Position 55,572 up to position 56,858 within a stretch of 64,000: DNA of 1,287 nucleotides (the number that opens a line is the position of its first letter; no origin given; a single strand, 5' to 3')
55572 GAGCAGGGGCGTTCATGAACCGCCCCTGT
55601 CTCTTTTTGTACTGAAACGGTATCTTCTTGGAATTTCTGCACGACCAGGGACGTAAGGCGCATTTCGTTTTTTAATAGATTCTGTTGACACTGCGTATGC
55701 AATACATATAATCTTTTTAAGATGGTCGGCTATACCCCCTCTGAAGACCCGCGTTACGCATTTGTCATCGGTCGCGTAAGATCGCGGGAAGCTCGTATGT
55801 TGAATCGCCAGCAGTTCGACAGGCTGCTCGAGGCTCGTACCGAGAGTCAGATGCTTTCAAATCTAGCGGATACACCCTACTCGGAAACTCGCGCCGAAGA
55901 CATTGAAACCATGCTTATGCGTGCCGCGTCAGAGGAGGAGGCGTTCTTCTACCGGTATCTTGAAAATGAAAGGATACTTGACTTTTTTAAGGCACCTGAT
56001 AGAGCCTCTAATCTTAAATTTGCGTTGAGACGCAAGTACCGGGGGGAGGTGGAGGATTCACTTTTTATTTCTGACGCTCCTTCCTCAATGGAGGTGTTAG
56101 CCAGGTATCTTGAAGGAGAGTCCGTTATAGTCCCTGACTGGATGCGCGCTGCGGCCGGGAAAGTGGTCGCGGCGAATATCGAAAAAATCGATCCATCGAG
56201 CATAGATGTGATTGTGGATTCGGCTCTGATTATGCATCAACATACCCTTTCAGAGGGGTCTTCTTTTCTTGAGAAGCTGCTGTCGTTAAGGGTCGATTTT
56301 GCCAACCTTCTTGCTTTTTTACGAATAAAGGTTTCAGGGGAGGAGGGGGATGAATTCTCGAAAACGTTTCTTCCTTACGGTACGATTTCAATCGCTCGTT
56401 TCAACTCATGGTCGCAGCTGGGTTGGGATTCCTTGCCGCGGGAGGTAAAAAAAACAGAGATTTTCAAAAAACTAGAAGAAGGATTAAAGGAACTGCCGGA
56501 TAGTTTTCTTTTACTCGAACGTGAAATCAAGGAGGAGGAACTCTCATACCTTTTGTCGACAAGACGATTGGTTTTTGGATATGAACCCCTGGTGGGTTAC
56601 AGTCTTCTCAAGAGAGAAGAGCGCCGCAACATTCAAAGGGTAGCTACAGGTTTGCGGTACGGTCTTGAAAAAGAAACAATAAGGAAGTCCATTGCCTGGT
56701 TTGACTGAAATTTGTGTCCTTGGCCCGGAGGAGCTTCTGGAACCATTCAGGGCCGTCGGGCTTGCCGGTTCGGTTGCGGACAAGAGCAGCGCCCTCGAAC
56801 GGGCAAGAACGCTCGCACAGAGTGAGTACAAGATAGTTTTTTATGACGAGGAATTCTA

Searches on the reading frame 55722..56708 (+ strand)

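Call 43: search_protein_families(library=ncbifam, proteins=[window:55722-56708:+], max_evalue=0.001)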
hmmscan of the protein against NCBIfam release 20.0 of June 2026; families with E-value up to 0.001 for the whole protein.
window:55722-56708:+ (328 aa): 6 families
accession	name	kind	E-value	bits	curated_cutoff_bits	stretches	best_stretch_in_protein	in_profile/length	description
NF002266.0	PRK01198.1-2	equivalog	1.1e-37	129.9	270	1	10-322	4-326/333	V-type ATP synthase subunit C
TIGR02923.1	AhaC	equivalog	8.2e-18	64.8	240.5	2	180-324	198-347/348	ATP synthase A1 subunit C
NF002268.0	PRK01198.1-4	equivalog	1.9e-16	60.3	381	1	169-323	187-343/346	V-type ATP synthase subunit C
NF002267.0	PRK01198.1-3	equivalog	4.5e-10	39.2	488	1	12-59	48-95/390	V-type ATP synthase subunit C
NF002269.0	PRK01198.1-5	equivalog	1.2e-08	34.4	574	1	12-59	35-82/369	V-type ATP synthase subunit C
NF002265.0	PRK01198.1-1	equivalog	2.7e-06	26.7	534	1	178-323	201-348/352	V-type ATP synthase subunit C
